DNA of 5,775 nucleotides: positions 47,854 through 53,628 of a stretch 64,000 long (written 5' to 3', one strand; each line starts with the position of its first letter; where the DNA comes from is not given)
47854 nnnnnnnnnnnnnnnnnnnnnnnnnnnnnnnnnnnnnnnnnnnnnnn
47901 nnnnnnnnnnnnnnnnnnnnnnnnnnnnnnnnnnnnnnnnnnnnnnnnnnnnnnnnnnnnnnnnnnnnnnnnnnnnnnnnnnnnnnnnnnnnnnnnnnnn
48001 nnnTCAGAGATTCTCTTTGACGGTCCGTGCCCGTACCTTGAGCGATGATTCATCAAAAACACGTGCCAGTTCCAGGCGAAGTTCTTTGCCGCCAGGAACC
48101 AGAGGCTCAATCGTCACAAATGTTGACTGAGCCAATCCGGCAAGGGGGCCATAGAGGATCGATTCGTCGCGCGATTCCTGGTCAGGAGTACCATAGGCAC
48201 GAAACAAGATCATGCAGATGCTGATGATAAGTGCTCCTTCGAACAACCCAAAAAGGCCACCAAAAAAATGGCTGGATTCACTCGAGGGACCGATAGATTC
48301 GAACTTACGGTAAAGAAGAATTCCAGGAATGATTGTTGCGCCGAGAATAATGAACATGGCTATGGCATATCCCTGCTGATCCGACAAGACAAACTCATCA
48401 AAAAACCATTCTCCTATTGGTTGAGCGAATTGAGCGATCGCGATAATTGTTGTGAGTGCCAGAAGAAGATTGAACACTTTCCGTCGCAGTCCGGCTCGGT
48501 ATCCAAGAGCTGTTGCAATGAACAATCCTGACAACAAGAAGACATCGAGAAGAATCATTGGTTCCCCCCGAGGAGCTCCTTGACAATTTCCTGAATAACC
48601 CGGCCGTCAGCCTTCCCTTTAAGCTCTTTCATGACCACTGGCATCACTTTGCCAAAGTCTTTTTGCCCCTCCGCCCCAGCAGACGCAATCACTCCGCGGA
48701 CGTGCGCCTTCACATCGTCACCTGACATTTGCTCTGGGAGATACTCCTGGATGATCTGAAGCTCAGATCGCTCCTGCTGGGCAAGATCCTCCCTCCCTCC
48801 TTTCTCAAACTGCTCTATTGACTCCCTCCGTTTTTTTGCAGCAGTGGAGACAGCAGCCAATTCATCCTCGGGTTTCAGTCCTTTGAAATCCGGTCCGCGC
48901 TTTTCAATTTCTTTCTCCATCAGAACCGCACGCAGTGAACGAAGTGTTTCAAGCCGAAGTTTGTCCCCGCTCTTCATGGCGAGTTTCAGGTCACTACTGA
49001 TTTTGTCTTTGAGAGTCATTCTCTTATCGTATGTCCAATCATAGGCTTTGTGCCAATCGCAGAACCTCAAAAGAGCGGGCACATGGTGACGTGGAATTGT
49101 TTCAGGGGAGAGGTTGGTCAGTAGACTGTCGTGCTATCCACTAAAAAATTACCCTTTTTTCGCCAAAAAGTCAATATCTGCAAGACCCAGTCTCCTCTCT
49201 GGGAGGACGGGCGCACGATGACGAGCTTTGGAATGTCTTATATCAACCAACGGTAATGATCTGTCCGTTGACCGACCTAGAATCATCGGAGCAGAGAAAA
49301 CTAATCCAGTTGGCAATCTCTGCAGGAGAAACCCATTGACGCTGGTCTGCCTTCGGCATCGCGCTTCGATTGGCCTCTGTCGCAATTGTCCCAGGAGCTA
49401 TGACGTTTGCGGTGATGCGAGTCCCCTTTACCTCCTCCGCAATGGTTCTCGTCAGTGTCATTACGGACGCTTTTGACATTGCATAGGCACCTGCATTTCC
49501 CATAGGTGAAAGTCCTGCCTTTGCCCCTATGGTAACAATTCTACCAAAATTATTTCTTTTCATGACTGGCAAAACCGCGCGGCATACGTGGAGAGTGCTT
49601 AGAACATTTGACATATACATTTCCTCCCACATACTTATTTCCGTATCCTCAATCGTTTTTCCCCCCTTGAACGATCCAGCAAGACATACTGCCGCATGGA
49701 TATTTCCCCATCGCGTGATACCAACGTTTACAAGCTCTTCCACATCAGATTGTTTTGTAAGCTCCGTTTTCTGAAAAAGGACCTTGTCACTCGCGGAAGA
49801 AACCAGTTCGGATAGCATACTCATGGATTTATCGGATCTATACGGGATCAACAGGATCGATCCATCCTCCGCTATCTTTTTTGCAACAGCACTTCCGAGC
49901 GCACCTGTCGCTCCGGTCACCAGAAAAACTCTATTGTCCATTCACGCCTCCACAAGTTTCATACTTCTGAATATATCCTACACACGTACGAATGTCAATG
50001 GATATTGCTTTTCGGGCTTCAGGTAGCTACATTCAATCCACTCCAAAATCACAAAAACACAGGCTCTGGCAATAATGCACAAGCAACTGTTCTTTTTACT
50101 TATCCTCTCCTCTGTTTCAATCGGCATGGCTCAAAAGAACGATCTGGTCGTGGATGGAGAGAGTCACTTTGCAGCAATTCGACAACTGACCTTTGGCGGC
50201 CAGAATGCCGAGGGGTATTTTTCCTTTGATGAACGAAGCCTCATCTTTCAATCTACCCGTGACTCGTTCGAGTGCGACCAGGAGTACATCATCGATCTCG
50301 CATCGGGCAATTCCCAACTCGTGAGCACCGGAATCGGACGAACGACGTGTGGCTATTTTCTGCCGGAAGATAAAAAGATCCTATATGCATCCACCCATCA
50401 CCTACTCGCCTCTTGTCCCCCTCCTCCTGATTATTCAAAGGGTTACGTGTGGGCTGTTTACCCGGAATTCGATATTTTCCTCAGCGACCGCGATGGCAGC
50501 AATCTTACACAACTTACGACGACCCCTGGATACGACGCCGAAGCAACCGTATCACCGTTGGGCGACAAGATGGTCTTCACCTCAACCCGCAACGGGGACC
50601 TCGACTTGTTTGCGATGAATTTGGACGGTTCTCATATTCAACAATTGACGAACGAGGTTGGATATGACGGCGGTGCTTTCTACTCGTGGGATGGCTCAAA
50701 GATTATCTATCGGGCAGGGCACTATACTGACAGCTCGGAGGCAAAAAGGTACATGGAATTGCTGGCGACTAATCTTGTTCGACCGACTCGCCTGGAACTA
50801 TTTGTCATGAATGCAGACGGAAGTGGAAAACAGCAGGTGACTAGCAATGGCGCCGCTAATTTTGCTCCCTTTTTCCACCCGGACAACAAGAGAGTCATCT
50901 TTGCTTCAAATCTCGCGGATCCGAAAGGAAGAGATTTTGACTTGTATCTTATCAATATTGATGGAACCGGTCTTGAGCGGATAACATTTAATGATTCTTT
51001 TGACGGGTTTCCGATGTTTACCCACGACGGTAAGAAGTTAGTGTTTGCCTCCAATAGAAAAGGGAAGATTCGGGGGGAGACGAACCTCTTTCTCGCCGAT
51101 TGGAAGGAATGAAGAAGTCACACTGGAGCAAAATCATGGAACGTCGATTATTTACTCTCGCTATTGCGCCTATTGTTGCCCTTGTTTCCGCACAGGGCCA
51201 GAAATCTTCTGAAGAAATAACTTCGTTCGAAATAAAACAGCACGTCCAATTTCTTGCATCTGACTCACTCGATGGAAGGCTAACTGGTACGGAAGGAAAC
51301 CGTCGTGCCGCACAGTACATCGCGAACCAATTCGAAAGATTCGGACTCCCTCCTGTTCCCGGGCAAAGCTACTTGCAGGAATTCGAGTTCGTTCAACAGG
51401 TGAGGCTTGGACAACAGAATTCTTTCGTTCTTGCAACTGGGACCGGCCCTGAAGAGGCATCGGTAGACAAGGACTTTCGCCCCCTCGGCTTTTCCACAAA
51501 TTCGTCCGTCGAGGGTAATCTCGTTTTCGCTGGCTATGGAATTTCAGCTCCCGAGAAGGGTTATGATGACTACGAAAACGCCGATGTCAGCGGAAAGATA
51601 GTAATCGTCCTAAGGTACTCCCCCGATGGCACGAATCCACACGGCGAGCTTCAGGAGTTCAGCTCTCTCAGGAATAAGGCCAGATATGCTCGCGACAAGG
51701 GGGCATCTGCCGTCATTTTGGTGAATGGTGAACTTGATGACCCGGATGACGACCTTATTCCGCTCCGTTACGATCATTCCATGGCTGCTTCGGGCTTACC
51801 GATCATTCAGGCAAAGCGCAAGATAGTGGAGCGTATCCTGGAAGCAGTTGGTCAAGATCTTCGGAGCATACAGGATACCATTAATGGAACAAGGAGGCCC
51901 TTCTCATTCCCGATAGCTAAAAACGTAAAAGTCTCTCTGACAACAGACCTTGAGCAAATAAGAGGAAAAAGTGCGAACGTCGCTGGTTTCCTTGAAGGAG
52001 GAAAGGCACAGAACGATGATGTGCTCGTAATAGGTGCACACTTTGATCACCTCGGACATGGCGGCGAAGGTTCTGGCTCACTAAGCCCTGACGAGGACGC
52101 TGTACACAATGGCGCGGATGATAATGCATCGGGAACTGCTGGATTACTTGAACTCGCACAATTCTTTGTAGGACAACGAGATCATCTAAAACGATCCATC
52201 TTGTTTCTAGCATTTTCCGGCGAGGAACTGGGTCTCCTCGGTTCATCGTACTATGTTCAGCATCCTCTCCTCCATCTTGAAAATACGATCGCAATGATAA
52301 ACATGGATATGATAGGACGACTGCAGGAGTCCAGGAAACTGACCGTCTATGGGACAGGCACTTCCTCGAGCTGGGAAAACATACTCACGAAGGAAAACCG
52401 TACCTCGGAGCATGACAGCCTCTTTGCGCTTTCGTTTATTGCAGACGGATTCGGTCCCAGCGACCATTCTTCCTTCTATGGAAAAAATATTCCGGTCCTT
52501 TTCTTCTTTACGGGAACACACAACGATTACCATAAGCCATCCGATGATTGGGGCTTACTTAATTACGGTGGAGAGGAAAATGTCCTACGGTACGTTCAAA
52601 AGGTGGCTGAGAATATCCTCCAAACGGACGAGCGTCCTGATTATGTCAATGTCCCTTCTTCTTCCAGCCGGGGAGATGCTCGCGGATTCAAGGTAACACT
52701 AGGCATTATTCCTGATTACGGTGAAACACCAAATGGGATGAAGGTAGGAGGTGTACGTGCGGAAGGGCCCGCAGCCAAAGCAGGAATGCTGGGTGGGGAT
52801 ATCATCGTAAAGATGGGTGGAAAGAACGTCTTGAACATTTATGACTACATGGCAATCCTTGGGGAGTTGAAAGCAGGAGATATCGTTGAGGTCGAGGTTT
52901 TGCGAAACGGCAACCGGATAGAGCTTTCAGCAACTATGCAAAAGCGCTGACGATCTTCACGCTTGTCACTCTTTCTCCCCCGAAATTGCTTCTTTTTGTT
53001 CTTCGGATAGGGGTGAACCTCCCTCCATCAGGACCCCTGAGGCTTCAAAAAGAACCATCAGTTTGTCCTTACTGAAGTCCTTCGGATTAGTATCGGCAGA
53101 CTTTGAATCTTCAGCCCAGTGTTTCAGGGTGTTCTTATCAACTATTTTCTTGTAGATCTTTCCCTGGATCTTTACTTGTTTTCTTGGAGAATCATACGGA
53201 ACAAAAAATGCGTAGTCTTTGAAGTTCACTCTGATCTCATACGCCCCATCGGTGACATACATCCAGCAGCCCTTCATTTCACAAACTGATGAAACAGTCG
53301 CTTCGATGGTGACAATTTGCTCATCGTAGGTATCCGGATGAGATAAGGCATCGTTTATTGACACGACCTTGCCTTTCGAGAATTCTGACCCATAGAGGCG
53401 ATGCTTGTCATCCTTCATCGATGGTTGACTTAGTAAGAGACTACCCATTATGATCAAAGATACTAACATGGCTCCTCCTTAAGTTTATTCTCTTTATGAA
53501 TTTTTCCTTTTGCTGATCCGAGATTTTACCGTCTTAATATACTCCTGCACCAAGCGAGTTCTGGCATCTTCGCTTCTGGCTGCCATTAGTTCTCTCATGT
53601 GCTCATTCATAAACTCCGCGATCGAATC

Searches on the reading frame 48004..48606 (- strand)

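Call 25: search_protein_families(library=pfam, proteins=[window:48004-48606:-], max_evalue=0.001)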
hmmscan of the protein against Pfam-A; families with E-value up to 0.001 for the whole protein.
window:48004-48606:- (200 aa): 1 family
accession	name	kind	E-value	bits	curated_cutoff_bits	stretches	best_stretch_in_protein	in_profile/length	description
PF02674.22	Colicin_V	-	2.4e-14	54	29.3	1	20-158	1-142/144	Colicin V production protein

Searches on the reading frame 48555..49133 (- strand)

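Call 25: search_protein_families(library=pfam, proteins=[window:48555-49133:-], max_evalue=0.001)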
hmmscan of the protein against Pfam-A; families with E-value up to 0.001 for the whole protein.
window:48555-49133:- (192 aa): 2 families
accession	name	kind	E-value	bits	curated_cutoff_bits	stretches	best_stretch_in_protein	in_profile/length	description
PF09424.15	YqeY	-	6.3e-45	153.2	27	1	42-188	1-143/143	Yqey-like protein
PF02637.23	GatB_Yqey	-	0.00019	21.8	27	1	116-188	68-148/148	GatB domain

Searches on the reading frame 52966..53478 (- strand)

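Call 25: search_protein_families(library=pfam, proteins=[window:52966-53478:-], max_evalue=0.001)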
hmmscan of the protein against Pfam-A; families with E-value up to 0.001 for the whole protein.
window:52966-53478:- (170 aa): 1 family
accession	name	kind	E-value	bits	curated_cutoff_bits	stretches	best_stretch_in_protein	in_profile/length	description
PF16267.10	DUF4920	-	3.3e-22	78.8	25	1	52-126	9-84/87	Domain of unknown function (DUF4920)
